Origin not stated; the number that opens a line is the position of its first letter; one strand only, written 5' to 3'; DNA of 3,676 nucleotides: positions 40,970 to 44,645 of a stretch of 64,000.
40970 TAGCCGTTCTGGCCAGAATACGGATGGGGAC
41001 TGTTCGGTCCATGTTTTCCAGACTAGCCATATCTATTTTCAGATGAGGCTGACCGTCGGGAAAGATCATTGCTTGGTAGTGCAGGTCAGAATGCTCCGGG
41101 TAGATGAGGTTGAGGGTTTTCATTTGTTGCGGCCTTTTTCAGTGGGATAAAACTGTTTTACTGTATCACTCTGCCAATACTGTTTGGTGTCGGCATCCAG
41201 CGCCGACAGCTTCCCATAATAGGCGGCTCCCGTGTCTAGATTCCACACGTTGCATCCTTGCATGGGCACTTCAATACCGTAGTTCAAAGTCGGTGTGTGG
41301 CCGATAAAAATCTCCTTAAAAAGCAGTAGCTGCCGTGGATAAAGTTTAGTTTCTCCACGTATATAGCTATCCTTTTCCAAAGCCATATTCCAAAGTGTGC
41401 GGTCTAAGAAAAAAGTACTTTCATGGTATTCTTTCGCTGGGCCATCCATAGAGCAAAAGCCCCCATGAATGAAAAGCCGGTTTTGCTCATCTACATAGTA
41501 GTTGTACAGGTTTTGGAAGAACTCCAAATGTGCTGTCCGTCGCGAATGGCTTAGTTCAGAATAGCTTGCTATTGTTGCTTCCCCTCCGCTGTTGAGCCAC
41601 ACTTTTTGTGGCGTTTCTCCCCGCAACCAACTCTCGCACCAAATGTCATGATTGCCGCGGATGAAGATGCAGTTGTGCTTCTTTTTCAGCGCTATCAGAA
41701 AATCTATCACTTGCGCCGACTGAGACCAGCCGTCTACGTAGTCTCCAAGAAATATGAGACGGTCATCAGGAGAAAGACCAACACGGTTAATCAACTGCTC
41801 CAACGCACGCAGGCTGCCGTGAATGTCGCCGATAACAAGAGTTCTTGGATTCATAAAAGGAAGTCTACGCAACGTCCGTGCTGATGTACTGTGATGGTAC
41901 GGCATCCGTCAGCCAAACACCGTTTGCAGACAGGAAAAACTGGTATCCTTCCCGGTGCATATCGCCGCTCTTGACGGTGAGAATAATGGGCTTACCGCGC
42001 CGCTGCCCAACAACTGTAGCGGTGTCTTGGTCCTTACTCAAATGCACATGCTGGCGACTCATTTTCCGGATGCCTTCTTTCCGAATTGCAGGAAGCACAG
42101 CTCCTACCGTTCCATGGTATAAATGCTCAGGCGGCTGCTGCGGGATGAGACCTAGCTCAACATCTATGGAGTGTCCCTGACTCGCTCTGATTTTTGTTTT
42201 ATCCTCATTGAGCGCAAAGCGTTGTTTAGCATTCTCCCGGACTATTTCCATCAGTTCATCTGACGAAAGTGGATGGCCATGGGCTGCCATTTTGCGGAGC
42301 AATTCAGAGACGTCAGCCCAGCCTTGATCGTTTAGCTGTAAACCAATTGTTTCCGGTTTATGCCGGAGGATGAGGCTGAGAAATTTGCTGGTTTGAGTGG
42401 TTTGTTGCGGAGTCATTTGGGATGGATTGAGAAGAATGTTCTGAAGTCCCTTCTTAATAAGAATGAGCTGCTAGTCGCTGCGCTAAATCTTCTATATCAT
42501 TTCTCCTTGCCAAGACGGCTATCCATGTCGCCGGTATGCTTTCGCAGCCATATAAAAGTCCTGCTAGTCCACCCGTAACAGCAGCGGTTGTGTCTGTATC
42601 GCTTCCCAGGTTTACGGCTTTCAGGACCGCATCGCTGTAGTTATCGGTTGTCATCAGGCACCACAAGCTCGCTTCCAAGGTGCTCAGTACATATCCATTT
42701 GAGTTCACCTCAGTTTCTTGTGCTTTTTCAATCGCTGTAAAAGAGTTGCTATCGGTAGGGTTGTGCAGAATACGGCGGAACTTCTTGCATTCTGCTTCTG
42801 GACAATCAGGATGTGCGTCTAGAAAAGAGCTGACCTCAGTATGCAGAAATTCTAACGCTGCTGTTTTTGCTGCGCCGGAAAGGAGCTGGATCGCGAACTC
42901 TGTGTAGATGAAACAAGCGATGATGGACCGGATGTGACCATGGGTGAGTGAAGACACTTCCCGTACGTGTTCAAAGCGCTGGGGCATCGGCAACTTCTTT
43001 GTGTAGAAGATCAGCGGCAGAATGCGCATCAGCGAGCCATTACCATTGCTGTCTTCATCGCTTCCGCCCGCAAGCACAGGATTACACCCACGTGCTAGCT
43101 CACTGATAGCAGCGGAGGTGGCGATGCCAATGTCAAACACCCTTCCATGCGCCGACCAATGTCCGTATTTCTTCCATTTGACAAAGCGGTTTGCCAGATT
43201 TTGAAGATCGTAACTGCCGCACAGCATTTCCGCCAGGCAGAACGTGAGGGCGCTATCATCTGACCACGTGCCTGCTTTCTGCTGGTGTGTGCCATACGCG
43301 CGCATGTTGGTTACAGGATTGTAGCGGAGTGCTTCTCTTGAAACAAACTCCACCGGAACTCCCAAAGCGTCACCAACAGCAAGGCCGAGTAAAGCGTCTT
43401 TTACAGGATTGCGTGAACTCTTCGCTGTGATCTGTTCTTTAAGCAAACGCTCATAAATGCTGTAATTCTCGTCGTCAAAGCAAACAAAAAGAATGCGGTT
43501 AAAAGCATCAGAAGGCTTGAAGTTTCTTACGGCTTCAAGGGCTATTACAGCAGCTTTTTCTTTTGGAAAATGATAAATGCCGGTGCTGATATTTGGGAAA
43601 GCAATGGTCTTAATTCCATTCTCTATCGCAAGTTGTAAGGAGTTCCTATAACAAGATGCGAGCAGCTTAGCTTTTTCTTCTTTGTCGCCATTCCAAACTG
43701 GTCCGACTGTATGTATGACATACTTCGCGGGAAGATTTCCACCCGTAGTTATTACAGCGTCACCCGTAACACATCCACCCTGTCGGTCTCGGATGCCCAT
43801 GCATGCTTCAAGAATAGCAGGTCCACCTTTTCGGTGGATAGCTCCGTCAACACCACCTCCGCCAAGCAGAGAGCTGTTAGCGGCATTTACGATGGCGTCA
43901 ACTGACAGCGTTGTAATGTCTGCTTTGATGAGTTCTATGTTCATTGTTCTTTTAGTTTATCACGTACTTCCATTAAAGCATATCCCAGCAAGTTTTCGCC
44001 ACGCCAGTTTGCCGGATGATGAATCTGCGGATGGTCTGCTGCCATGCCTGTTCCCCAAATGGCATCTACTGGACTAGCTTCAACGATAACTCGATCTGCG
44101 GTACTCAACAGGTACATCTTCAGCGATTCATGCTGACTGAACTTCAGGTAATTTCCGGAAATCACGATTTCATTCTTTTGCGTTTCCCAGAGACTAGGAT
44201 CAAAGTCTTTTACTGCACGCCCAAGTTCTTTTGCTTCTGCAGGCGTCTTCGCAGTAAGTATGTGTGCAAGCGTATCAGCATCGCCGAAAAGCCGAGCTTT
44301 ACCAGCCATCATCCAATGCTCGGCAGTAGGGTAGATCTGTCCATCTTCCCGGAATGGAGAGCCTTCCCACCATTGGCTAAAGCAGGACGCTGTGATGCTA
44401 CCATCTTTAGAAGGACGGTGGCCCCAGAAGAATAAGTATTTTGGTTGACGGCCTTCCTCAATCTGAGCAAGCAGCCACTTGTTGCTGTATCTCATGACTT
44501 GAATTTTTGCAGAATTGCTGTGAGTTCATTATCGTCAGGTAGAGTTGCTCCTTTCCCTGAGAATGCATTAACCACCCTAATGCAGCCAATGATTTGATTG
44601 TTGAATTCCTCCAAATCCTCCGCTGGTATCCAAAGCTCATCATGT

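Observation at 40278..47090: NrtR-headed operon combining NAMPT-like and Prs-like enzymes with macro-ARH and NADAR: NAD+ regeneration from ADP-ribose (possible NARP1-like chemistry) on a mobile island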

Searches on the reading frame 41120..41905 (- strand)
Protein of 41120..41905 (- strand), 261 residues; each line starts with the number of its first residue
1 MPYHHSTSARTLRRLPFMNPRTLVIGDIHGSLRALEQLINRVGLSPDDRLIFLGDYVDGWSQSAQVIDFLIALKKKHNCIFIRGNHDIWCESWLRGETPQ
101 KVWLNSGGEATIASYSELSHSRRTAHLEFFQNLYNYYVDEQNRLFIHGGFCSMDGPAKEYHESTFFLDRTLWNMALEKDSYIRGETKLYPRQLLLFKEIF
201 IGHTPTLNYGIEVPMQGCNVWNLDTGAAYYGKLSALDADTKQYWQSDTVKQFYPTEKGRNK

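Call 3: search_protein_families(library=pfam, proteins=[window:41120-41905:-], max_evalue=0.01)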
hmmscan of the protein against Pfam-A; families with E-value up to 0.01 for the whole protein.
window:41120-41905:- (261 aa): 2 families
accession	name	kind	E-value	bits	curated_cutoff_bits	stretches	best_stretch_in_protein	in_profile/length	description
PF00149.33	Metallophos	-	4.5e-19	70.1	21.5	1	21-207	2-159/191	Calcineurin-like phosphoesterase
PF12850.12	Metallophos_2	-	7.9e-05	23.2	27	1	22-149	3-90/154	Calcineurin-like phosphoesterase superfamily domain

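Call 4: search_protein_families(library=ncbifam, proteins=[window:41120-41905:-], max_evalue=0.01)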
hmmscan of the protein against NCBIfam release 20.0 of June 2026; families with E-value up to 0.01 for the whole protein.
window:41120-41905:- (261 aa): 10 families
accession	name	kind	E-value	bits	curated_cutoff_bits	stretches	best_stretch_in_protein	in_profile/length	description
NF001204.0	PRK00166.1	equivalog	1.3e-14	54.2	176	1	22-89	3-69/276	symmetrical bis(5'-nucleosyl)-tetraphosphatase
NF010148.0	PRK13625.1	equivalog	3.6e-13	49.6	340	1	24-237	5-221/245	bis(5'-nucleosyl)-tetraphosphatase PrpE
TIGR04075.1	bacter_Pnkp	equivalog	2.7e-12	45.7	750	1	24-253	184-418/851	polynucleotide kinase-phosphatase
NF008516.0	PRK11439.1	equivalog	1.1e-08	35.3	326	1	23-234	20-213/218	protein-serine/threonine phosphatase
TIGR00668.1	apaH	equivalog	2.7e-07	30.3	222.85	1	22-89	3-69/279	bis(5'-nucleosyl)-tetraphosphatase (symmetrical) ApaH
NF007425.0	PRK09968.1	equivalog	1.9e-05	24.4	332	1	23-128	18-115/218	protein-serine/threonine phosphatase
TIGR04123.1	P_estr_lig_assc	hypoth_equivalog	4e-05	23.1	150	1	27-92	48-113/207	ligase-associated DNA damage response endonuclease PdeM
TIGR00040.1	yfcE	subfamily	5.7e-05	23.2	56.25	1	22-94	3-64/158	YfcE family phosphodiesterase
TIGR03729.1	acc_ester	subfamily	0.00071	19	148.25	1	35-89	21-74/239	putative phosphoesterase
NF006988.0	PRK09453.1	equivalog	0.0033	17.3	117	0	22-57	3-38/183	phosphodiesterase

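Call 84: search_solved_structures(query=window:41120-41905:-, max_evalue=0.001)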
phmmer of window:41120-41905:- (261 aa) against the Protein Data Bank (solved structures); distinct sequences matched with E-value up to 0.001: 86 (the best 60 are shown).
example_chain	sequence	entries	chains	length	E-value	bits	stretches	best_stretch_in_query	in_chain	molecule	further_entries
4iyp_C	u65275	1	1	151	2.3e-09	40.3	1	23-87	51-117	Serine/threonine-protein phosphatase 2A catalytic subunit alpha isoform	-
5vjv_A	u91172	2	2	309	4.2e-09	39.4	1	19-94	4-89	Rhizobiales-like phosphatase 2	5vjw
8pq7_A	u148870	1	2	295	4.4e-09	39.3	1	22-88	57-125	Serine/threonine-protein phosphatase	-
2nyl_C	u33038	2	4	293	8e-09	38.5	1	23-87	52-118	Serine/threonine-protein phosphatase 2A catalytic subunit alpha isoform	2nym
3p71_C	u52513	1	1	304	8.6e-09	38.4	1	23-87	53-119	Serine/threonine-protein phosphatase 2A catalytic subunit alpha isoform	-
2ie3_C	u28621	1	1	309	8.8e-09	38.4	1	23-87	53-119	Serine/threonine-protein phosphatase 2A catalytic subunit alpha isoform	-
2ie4_C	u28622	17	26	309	8.8e-09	38.4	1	23-87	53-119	Serine/threonine-protein phosphatase 2A catalytic subunit alpha isoform | PP2A-C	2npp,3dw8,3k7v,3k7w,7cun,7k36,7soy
3c5w_C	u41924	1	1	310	8.9e-09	38.3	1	23-87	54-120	PP2A C subunit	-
4i5l_C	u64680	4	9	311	8.9e-09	38.3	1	23-87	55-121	Serine/threonine-protein phosphatase 2A catalytic subunit alpha isoform, PP2A-alpha | Serine/threonine-protein phosphatase 2A catalytic subunit alpha isoform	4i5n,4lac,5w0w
8so0_C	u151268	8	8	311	8.9e-09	38.3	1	23-87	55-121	Serine/threonine-protein phosphatase 2A catalytic subunit alpha isoform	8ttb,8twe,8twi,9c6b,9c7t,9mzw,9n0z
9o04_D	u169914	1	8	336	9.9e-09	38.2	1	23-87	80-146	Serine/threonine-protein phosphatase 2A catalytic subunit alpha isoform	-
8uo5_C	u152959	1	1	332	9.9e-09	38.2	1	23-87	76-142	Serine/threonine-protein phosphatase 2A catalytic subunit alpha isoform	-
8uwb_C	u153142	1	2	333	9.9e-09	38.2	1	23-87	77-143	Serine/threonine-protein phosphatase 2A 65 kDa regulatory subunit A alpha isoform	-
6obs_A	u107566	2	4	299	1e-08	38.1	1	23-90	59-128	Serine/threonine-protein phosphatase PP1-alpha catalytic subunit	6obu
5jpe_A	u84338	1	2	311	1.3e-08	37.8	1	18-88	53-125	Serine/threonine-protein phosphatase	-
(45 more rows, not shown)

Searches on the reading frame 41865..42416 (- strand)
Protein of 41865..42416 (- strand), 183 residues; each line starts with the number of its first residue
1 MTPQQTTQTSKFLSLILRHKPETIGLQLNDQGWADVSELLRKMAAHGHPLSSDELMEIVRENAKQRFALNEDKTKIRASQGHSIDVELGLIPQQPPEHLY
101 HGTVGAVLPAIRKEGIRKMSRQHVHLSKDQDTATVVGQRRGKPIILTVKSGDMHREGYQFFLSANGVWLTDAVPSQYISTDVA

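Call 3: search_protein_families(library=pfam, proteins=[window:41865-42416:-], max_evalue=0.01)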
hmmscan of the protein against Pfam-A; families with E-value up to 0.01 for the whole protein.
window:41865-42416:- (183 aa): 1 family
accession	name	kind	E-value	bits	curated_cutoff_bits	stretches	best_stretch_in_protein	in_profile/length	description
PF01885.22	PTS_2-RNA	-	1.8e-52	178.4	26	1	5-171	2-176/177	RNA 2'-phosphotransferase, Tpt1 / KptA family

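Call 4: search_protein_families(library=ncbifam, proteins=[window:41865-42416:-], max_evalue=0.01)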
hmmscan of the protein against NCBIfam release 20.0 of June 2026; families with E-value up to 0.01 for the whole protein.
window:41865-42416:- (183 aa): 4 families
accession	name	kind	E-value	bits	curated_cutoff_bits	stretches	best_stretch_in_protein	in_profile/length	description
NF002014.0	PRK00819.1-4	equivalog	3.8e-79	264.8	239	1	1-179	1-179/182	RNA 2'-phosphotransferase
NF002013.0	PRK00819.1-2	equivalog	1.2e-55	187.9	231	1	4-182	5-182/183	RNA 2'-phosphotransferase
NF002012.0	PRK00819.1-1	equivalog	1.6e-43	148.7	233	1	6-177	9-181/184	RNA 2'-phosphotransferase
NF002015.0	PRK00819.1-5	equivalog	1.1e-30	106.8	279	1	5-180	33-206/210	RNA 2'-phosphotransferase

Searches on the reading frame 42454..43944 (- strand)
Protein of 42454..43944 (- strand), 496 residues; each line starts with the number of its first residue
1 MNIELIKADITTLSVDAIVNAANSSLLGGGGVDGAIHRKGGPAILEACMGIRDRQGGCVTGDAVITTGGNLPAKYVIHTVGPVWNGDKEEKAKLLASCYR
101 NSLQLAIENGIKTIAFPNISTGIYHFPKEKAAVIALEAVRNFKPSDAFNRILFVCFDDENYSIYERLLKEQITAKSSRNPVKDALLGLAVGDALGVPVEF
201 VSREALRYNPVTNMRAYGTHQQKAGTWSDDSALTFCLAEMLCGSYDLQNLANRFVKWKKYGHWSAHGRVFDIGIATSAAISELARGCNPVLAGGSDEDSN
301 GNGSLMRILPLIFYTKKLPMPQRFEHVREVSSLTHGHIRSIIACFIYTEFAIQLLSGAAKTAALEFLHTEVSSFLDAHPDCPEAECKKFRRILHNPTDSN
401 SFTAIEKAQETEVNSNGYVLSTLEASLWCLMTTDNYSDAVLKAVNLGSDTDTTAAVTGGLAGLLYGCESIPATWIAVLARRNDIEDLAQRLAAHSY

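Call 3: search_protein_families(library=pfam, proteins=[window:42454-43944:-], max_evalue=0.01)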
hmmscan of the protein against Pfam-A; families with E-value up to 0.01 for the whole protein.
window:42454-43944:- (496 aa): 2 families
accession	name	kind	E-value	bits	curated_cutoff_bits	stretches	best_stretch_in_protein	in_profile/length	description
PF03747.19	ADP_ribosyl_GH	-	1.2e-73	248.7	26.2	1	184-472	2-286/287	ADP-ribosylglycohydrolase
PF01661.27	Macro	-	5.8e-49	165.4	22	1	19-135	1-118/118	Macro domain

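Call 4: search_protein_families(library=ncbifam, proteins=[window:42454-43944:-], max_evalue=0.01)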
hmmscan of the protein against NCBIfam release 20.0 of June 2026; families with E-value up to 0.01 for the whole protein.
window:42454-43944:- (496 aa): 13 families
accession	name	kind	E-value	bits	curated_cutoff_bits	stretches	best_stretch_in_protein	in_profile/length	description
NF001664.0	PRK00431.1-6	equivalog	1.1e-72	243.1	200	1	2-170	3-171/173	O-acetyl-ADP-ribose deacetylase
NF001663.0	PRK00431.1-4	equivalog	1.1e-69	233.9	285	1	1-171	7-178/180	ADP-ribose-binding protein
NF001660.0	PRK00431.1-1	equivalog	1.1e-69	233.5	271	1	2-171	4-174/177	O-acetyl-ADP-ribose deacetylase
NF041672.1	ADPriboarghdlase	equivalog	9.4e-60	202.3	490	2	163-365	52-251/361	ADP-ribosylarginine hydrolase Tri1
NF001661.0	PRK00431.1-2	equivalog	5.1e-50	169.8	291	1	1-174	1-177/179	O-acetyl-ADP-ribose deacetylase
NF003163.0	PRK04143.1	equivalog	5.4e-47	160.4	272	1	2-171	84-263/265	protein-ADP-ribose hydrolase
NF001667.0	PRK00431.2-3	equivalog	2.5e-40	138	252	1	1-174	8-179/182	ADP-ribose-binding protein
NF001668.0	PRK00431.2-4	equivalog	6.9e-38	130.1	278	1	2-173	50-217/220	ADP-ribose-binding protein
NF009880.0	PRK13341.1-1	equivalog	8e-38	130.1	891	1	3-167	429-596/599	AAA family ATPase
TIGR02662.1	dinitro_DRAG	equivalog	7.1e-34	117.3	337.05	2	410-481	199-270/287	ADP-ribosyl-[dinitrogen reductase] hydrolase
NF001665.0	PRK00431.2-1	equivalog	3.6e-31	108.1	315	1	2-169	9-172/177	ADP-ribose-binding protein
NF001662.0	PRK00431.1-3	equivalog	4e-23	82.2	215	1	2-169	4-182/185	[protein ADP-ribosylglutamate] hydrolase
NF001666.0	PRK00431.2-2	equivalog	5e-23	81.8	246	1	1-164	1-158/164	ADP-ribose-binding protein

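Call 85: search_solved_structures(query=window:42454-43944:-, max_evalue=1e-10)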
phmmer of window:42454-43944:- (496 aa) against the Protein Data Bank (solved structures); distinct sequences matched with E-value up to 1e-10: 63 (the best 60 are shown).
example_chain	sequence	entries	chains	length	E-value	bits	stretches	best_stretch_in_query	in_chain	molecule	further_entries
8za7_A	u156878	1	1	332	2.8e-74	253.5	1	167-491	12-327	Lmo0067 protein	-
1spv_A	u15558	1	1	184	8.3e-57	195.9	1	3-171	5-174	putative polyprotein/phosphatase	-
5cb3_A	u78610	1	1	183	1.1e-56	195.4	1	3-171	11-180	O-acetyl-ADP-ribose deacetylase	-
5cms_R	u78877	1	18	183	2e-55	191.3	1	3-171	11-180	O-acetyl-ADP-ribose deacetylase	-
5cb5_R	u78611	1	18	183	1.9e-54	188.1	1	3-171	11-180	O-acetyl-ADP-ribose deacetylase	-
4iqy_A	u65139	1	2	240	1.4e-46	162.2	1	3-170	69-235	O-acetyl-ADP-ribose deacetylase MACROD2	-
6y4y_A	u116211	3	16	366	4.1e-46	160.6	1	3-170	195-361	Thioredoxin 1,ADP-ribose glycohydrolase MACROD2 | ADP-ribose glycohydrolase MACROD2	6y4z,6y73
5fud_A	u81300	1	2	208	2.3e-45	158.1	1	3-170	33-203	O-ACETYL-ADP-RIBOSE DEACETYLASE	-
5l9k_A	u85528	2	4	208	2.3e-45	158.1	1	3-170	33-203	MACROD-TYPE MACRODOMAIN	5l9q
6dre_A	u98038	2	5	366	3e-44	154.5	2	176-362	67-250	ADP-ribosyl-(Dinitrogen reductase) hydrolase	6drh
5lbp_A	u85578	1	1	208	3e-44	154.4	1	3-170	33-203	MacroD-type macrodomain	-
5lcc_A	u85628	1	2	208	3e-44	154.4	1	3-170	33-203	MACROD-TYPE MACRODOMAIN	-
5lau_A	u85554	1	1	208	4.2e-44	154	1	3-170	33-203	MacroD-type macrodomain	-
9w48_A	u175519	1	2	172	3.1e-41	144.5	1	1-169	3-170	Macro domain-containing protein DR_2288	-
2x47_A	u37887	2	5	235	3.7e-41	144.3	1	3-168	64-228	MACRO DOMAIN-CONTAINING PROTEIN 1 | ADP-ribose glycohydrolase MACROD1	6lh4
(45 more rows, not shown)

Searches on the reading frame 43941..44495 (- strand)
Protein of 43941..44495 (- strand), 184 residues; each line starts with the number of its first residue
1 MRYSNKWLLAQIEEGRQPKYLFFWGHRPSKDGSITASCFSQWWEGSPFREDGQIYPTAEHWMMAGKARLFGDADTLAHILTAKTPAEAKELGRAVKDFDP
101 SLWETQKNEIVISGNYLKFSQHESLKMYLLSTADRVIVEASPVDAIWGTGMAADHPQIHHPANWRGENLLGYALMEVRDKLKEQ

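Call 3: search_protein_families(library=pfam, proteins=[window:43941-44495:-], max_evalue=0.01)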
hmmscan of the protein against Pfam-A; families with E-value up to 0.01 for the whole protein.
window:43941-44495:- (184 aa): 1 family
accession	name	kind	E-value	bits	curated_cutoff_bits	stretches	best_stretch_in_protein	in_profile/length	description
PF08719.17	NADAR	-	9.4e-53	179.2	35.1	1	22-182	1-163/163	NADAR domain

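Call 4: search_protein_families(library=ncbifam, proteins=[window:43941-44495:-], max_evalue=0.01)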
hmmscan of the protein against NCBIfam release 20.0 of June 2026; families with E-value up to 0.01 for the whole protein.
window:43941-44495:- (184 aa): 2 families
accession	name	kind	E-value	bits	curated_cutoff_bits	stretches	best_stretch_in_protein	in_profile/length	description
TIGR02464.1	ribofla_fusion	equivalog_domain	1.9e-49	167.8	73.7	1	21-181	1-152/153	riboflavin biosynthesis intermediates N-glycosidase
NF053876.1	DS32_2_antiphage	equivalog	1e-11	44.3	240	1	77-183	57-157/181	NADAR family anti-phage protein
